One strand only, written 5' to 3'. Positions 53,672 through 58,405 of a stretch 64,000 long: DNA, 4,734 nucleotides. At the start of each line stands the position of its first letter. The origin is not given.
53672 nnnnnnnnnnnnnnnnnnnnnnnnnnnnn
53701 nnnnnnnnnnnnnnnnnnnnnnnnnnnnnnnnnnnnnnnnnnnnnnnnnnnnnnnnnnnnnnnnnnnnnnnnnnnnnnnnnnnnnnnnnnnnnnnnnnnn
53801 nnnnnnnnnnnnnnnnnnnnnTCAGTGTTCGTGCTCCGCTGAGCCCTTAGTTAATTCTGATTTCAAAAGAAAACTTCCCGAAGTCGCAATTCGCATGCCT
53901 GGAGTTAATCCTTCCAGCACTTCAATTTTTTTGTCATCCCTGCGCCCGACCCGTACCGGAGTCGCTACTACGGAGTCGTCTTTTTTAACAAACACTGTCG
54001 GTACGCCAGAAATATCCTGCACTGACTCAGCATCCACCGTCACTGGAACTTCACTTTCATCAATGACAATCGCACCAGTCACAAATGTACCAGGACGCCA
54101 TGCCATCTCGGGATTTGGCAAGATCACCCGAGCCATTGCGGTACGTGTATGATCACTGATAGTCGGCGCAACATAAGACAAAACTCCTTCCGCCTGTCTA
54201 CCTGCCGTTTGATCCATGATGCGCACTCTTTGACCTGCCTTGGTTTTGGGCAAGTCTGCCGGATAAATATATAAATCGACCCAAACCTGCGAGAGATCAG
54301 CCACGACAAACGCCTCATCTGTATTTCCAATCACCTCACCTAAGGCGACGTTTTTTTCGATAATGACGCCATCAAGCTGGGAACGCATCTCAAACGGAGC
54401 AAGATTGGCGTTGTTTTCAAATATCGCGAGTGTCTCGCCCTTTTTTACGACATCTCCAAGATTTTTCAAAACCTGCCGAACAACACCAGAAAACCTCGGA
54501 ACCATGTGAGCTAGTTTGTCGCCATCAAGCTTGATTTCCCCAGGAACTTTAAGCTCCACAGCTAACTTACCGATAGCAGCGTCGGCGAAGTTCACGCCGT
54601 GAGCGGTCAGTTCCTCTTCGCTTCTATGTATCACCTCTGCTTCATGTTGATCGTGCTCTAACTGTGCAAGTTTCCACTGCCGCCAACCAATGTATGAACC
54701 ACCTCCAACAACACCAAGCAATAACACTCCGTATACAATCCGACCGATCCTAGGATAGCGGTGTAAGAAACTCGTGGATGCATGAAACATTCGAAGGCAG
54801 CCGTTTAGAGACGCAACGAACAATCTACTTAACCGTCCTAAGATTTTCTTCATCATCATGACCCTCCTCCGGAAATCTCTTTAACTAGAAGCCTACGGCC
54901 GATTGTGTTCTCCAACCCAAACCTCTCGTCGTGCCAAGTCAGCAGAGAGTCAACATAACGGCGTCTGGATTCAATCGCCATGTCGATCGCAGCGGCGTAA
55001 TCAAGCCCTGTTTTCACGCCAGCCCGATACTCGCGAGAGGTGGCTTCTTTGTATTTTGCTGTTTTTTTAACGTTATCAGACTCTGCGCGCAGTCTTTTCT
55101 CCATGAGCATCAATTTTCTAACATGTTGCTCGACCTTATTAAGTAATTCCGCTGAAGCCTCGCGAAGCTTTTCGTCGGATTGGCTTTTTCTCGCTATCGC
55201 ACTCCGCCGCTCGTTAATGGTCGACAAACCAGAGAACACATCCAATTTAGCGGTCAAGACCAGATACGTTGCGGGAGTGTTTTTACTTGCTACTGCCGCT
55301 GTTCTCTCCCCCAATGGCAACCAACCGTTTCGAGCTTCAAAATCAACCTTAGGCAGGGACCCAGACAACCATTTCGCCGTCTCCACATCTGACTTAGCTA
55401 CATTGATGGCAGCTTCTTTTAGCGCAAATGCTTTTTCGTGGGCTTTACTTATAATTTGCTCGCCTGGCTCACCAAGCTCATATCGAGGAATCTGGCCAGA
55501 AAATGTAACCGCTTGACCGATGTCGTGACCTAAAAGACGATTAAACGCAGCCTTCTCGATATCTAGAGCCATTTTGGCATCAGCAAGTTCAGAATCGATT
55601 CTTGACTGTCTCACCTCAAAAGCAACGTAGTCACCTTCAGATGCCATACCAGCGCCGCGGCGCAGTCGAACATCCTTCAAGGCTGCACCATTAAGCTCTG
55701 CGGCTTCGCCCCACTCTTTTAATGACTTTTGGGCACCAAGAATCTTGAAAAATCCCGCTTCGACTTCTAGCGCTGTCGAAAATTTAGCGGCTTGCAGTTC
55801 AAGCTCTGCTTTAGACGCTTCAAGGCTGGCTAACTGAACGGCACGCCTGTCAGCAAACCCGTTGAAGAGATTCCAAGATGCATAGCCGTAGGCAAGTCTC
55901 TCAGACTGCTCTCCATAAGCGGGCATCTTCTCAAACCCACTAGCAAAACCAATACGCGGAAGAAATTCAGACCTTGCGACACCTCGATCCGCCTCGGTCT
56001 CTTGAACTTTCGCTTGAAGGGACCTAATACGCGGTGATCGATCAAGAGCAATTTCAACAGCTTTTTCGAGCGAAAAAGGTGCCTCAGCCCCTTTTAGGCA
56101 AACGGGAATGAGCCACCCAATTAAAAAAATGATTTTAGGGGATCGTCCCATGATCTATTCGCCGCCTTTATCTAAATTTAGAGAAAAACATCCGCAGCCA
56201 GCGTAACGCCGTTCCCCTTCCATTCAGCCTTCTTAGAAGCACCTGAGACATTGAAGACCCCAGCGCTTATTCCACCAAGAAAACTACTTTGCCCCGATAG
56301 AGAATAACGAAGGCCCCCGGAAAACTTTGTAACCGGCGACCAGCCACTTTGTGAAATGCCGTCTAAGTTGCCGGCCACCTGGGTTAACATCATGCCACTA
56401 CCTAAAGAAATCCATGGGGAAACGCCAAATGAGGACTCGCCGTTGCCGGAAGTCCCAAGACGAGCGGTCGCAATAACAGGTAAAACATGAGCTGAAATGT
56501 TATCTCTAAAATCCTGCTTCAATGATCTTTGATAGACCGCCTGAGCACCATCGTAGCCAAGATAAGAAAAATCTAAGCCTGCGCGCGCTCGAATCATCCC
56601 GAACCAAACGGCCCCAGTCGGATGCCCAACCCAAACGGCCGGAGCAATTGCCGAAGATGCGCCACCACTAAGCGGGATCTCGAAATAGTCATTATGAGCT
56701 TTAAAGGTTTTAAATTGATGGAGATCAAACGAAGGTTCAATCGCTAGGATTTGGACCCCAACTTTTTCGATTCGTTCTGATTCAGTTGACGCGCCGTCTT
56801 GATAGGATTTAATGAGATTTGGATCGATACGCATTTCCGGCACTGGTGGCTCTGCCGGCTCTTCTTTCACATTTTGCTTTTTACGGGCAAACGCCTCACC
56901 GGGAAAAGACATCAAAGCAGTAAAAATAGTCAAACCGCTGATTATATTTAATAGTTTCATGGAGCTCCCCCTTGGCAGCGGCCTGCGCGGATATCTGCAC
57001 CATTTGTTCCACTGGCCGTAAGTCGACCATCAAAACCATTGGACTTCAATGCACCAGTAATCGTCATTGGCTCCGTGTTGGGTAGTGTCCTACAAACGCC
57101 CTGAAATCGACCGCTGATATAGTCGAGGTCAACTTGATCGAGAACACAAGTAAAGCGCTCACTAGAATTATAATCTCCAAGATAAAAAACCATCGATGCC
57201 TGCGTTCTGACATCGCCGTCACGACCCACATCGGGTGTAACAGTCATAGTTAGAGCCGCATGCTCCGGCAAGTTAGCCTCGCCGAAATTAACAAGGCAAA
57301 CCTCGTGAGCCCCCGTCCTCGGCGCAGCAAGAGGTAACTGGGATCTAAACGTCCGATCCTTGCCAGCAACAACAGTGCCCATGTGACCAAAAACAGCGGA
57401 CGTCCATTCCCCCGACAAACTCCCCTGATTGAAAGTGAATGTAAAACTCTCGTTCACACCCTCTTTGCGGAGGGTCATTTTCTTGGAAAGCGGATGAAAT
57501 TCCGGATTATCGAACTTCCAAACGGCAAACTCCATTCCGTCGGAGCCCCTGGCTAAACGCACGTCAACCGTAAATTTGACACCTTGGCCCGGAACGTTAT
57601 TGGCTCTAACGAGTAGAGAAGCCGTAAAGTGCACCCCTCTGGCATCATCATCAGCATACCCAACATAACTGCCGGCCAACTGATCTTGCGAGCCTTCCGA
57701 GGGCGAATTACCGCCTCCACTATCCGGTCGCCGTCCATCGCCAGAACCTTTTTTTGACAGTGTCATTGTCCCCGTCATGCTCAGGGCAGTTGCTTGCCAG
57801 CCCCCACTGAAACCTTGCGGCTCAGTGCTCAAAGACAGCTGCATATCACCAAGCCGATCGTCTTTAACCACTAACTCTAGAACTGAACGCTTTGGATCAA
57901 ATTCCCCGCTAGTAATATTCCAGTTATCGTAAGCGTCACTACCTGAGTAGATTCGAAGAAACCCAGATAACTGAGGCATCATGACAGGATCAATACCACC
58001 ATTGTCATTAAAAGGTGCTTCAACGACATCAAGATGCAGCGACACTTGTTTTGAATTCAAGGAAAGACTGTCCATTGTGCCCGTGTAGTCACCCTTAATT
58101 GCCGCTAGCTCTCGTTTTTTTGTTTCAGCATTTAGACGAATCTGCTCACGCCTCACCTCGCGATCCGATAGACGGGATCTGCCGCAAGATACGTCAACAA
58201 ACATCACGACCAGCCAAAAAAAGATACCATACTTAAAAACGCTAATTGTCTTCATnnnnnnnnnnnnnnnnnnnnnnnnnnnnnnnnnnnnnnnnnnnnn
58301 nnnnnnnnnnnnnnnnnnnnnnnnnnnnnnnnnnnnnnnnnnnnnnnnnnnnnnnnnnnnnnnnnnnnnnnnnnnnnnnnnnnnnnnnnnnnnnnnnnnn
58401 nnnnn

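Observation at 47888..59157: Eight-gene translationally coupled cluster embedding a CzcCBA-type RND pump among five secreted proteins of unknown function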

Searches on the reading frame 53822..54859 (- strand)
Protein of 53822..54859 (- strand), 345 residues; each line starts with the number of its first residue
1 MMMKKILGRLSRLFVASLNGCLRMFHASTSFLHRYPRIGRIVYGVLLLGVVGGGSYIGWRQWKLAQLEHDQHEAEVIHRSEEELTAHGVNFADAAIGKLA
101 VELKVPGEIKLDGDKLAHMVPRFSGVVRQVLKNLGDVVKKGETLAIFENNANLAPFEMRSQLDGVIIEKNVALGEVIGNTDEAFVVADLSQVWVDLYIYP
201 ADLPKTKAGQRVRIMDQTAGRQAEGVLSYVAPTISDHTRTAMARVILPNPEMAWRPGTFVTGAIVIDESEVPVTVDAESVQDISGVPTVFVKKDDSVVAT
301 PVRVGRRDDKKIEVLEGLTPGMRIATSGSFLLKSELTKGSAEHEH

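Call 4: search_protein_families(library=pfam, proteins=[window:53822-54859:-], max_evalue=0.1)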
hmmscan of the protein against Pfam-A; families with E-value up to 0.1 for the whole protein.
window:53822-54859:- (345 aa): 6 families
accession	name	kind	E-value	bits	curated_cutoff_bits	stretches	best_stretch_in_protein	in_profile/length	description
PF16576.10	HlyD_D23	-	4.3e-32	111.6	30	2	156-260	109-214/214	Barrel-sandwich domain of CusB or HlyD membrane-fusion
PF13437.12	HlyD_3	-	7.4e-18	65.7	22.2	1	159-257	3-106/106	HlyD family secretion protein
PF00364.28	Biotin_lipoyl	-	0.0017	18.6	22.1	0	112-146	37-72/73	Biotin-requiring enzyme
PF17258.7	DUF5324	-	0.011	15.9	27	1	34-63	150-179/220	Family of unknown function (DUF5324)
PF01597.25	GCV_H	-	0.032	14.6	22.2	1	126-175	33-80/122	Glycine cleavage H-protein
PF13533.13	Biotin_lipoyl_2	-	0.063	13.6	29.8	0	121-147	5-31/32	Biotin-lipoyl like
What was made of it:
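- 53822..54859 (-): G5: CzcB/IhpB-like periplasmic adaptor (345 aa) with a conserved C-terminal AEHEH tail. HlyD_D23 at 4.3e-32 (call 4).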

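Call 5: search_protein_families(library=ncbifam, proteins=[window:53822-54859:-], max_evalue=0.1)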
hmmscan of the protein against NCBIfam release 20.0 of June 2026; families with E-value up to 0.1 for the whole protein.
window:53822-54859:- (345 aa): 24 families
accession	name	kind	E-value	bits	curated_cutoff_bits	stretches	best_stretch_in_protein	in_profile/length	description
NF045680.1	DiMtlExpIhpB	equivalog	3.6e-74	249.7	450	1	66-344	48-326/326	divalent metal ion exporter adaptor subunit IhpB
TIGR00999.1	8a0102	subfamily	1.2e-42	145.9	319.3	1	152-333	89-271/271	CzcB/NccB family metal efflux transporter periplasmic adaptor subunit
TIGR01730.1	RND_mfp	subfamily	1.9e-31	109.3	94.9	2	150-333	129-314/322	efflux RND transporter periplasmic adaptor subunit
TIGR00998.1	8a0101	subfamily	1.6e-09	37.2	390.8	1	153-233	202-284/334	EmrA/EmrK family multidrug efflux transporter periplasmic adaptor subunit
NF002939.0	PRK03598.1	equivalog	4.9e-07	29.2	393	1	152-233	201-283/332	secretion protein HlyD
NF038010.1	ABC_adapt_DarC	equivalog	1e-06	27.8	450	1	131-326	207-402/417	darobactin export ABC transporter periplasmic adaptor subunit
NF007362.0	PRK09859.1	equivalog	5.2e-06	25.8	738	1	223-329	252-360/385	multidrug transporter subunit MdtE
NF033834.1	RND_adapt_MexA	exception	5.5e-05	22.4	750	1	219-329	237-349/373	multidrug efflux RND transporter periplasmic adaptor subunit MexA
NF007303.0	PRK09783.1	subfamily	0.00018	20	390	1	156-336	215-396/414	copper/silver efflux system membrane fusion protein CusB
NF007132.1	PRK09578.1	equivalog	0.00037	19.3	512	1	223-327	257-362/396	MexX/AxyX family multidrug efflux RND transporter periplasmic adaptor subunit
TIGR03794.1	NHLM_micro_HlyD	equivalog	0.00067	18.7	156.2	0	115-150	57-92/421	NHLP bacteriocin system secretion protein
TIGR01348.1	PDHac_trf_long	equivalog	0.0025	16.4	552.1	1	109-152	189-233/587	dihydrolipoyllysine-residue acetyltransferase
NF011604.1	PRK15030.1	equivalog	0.0032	16.5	765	1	223-328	256-363/397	multidrug efflux RND transporter periplasmic adaptor subunit AcrA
TIGR02971.1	heterocyst_DevB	subfamily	0.0043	16.5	129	1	158-235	207-283/327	ABC exporter membrane fusion protein, DevB family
NF008589.1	PRK11556.1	equivalog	0.0065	15.4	391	1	162-328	199-375/392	MdtA/MuxA family multidrug efflux RND transporter periplasmic adaptor subunit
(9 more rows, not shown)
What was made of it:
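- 53822..54859 (-): NF045680 IhpB scores 249.7 bits, below its 450 cutoff; TIGR01730 scores 109, above its 94.9 cutoff (call 5).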

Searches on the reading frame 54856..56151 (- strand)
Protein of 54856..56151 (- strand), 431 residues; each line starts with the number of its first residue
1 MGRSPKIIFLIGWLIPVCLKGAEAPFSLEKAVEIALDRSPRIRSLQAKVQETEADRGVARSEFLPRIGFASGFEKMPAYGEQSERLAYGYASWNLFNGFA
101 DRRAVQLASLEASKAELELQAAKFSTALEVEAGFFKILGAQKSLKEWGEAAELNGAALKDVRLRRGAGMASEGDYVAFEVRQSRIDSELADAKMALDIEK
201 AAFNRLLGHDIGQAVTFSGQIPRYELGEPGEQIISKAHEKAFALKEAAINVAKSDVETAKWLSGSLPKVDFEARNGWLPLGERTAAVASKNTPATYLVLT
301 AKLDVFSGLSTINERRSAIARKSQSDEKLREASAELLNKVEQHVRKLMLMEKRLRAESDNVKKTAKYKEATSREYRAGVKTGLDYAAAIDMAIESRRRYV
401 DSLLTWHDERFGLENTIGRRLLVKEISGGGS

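Call 4: search_protein_families(library=pfam, proteins=[window:54856-56151:-], max_evalue=0.1)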
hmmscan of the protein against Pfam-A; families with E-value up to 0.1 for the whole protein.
window:54856-56151:- (431 aa): 3 families
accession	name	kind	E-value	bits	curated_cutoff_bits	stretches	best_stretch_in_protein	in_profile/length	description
PF02321.23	OEP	-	4.9e-35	121.5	22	2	28-208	1-187/187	Outer membrane efflux protein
PF10872.14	DUF2740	-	0.063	13.4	27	0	352-368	24-40/43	Protein of unknown function (DUF2740)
PF22684.2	LFE_1968-like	-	0.088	13.6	27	0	27-90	56-117/123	LFE_1968-like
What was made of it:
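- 54856..56151 (-): G4: TolC-like outer-membrane efflux duct (431 aa). PF02321 OEP, E = 4.9e-35 (call 4).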

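Call 5: search_protein_families(library=ncbifam, proteins=[window:54856-56151:-], max_evalue=0.1)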
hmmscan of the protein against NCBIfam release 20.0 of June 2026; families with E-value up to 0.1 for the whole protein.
window:54856-56151:- (431 aa): 5 families
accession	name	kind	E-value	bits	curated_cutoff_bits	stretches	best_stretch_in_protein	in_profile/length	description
TIGR01844.1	type_I_sec_TolC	subfamily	2.5e-28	99.2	225.15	1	27-418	4-398/414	TolC family outer membrane protein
TIGR01845.1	outer_NodT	subfamily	3.6e-12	45.8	210.05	2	28-215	59-256/460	efflux transporter outer membrane subunit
NF007002.0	PRK09465.1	equivalog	9.8e-08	30.9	495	1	33-390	31-396/460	outer membrane channel protein TolC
NF052390.1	efflux_OMP_AbuO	equivalog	1.2e-07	30.8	700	1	92-145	315-368/447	multidrug efflux outer membrane protein AbuO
NF010738.0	PRK14140.1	equivalog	0.056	13.2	137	1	318-378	27-87/191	nucleotide exchange factor GrpE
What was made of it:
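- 54856..56151 (-): TIGR01844 hit is below its cutoff (call 5).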

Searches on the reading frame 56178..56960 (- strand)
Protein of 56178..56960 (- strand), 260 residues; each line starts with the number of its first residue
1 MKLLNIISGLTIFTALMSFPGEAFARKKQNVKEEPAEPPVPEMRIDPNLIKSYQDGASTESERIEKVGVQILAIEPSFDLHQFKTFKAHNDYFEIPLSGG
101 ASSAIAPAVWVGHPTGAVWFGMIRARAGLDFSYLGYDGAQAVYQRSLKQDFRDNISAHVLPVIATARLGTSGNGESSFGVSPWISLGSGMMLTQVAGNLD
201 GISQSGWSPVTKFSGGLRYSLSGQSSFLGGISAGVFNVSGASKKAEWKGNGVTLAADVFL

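Call 4: search_protein_families(library=pfam, proteins=[window:56178-56960:-], max_evalue=0.1)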
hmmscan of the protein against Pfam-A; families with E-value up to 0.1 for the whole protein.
window:56178-56960:- (260 aa): 0 families

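Call 5: search_protein_families(library=ncbifam, proteins=[window:56178-56960:-], max_evalue=0.1)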
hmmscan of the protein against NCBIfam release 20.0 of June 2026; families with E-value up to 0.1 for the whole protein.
window:56178-56960:- (260 aa): 0 families

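Call 39: search_solved_structures(query=A3, max_evalue=10)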
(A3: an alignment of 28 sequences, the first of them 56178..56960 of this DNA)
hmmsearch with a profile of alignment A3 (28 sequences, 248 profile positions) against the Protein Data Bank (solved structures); distinct sequences matched with E-value up to 10: 0.

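Call 41: search_protein_families(library=pfam, alignment_id=A3, max_evalue=10)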
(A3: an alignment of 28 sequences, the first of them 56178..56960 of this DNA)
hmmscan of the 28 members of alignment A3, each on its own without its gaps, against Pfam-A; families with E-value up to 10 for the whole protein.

A. member 1, window:56178-56960:- (260 aa): 0 families

B. families by the number of members that match (of 28 scanned): 4 families
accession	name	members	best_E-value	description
PF15544.11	Ntox6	1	0.16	Bacterial toxin 6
PF05736.17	OprF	1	0.16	OprF membrane domain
PF19823.4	DUF6305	1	0.22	Domain of unknown function (DUF6305)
PF17037.10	CBP_BcsO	1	0.81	Cellulose biosynthesis protein BcsO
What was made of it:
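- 56178..56960 (-): G3: 260-aa probable small outer-membrane beta-barrel. It has a signal peptide, a Lys/Glu/Pro linker, about 10 amphipathic strands and a C-terminal beta-signal. No Pfam or PDB hit (calls 39, 41).
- On Outer-membrane beta-barrel protein (G3): No Pfam or PDB profile hit (calls 39, 41).
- Closest known: Eight-stranded barrel surface lipoproteins and their outer-membrane partners. Different: G3 has about 210 mature residues and no DUF560/Slam or TPR hit (calls 4, 41).
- Tried and rejected: Pfam on every member of the G3 family gave nothing (call 41).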

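Call 79: find_homologous_proteins(query=A3, max_evalue=0.001)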
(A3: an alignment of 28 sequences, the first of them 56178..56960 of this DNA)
Query A3 (28 sequences) (260 aa, profile of the alignment): 16 proteins with E <= 0.001 among 8000 candidates.
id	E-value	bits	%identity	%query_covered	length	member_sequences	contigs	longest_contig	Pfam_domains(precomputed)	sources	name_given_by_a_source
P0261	7.6e-77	276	23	72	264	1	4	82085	-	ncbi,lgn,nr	ncbi:MAG: hypothetical protein KA116_01720 [Proteobacteria bacterium]|nr:hypothetical protein [Pseud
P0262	9.2e-76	272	21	73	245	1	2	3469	-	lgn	-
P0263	6.3e-73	263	22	70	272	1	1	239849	-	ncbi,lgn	-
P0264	1.9e-69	251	26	25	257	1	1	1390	-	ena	-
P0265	3.8e-67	244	24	68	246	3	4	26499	-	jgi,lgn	jgi:type III secretion system FlhB-like substrate exporter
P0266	1.3e-66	242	27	48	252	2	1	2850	-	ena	-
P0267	7.5e-61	223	26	67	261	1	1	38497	-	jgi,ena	-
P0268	7.3e-55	204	56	98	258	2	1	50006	-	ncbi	-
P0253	6.2e-53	197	100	100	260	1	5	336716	-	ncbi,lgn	-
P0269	1.9e-45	173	71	94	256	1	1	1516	-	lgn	-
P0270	1.9e-45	173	68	84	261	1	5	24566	-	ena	-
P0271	6.1e-44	168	67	99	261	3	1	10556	-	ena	-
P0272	2.1e-43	166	59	97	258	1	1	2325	-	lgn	-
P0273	3.0e-42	162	69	92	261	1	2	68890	-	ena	-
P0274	5.2e-42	162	57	96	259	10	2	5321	-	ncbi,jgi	jgi:hypothetical protein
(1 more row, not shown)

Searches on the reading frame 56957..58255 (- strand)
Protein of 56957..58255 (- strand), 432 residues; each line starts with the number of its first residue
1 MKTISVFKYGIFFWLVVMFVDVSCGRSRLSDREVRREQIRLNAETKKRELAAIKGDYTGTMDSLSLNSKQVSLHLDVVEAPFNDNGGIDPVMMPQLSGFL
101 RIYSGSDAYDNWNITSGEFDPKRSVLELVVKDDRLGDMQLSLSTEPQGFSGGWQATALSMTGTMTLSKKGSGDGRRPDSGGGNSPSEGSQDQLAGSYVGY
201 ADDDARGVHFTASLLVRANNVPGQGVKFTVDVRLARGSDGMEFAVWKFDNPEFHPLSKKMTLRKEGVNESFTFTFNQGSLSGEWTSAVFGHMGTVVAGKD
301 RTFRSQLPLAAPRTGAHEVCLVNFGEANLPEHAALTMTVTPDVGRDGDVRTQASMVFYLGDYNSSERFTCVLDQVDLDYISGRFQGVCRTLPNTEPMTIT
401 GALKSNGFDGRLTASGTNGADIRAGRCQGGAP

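Call 4: search_protein_families(library=pfam, proteins=[window:56957-58255:-], max_evalue=0.1)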
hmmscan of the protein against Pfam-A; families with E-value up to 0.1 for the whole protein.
window:56957-58255:- (432 aa): 0 families

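Call 5: search_protein_families(library=ncbifam, proteins=[window:56957-58255:-], max_evalue=0.1)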
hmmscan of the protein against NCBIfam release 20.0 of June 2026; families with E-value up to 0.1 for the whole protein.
window:56957-58255:- (432 aa): 0 families
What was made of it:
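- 56957..58255 (-): G2: 432-aa lipoprotein. It has a lipobox ending in Cys24, a conserved charged helix (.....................) and three GDYNS barrels. No Pfam or NCBIfam hit (calls 4, 5).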
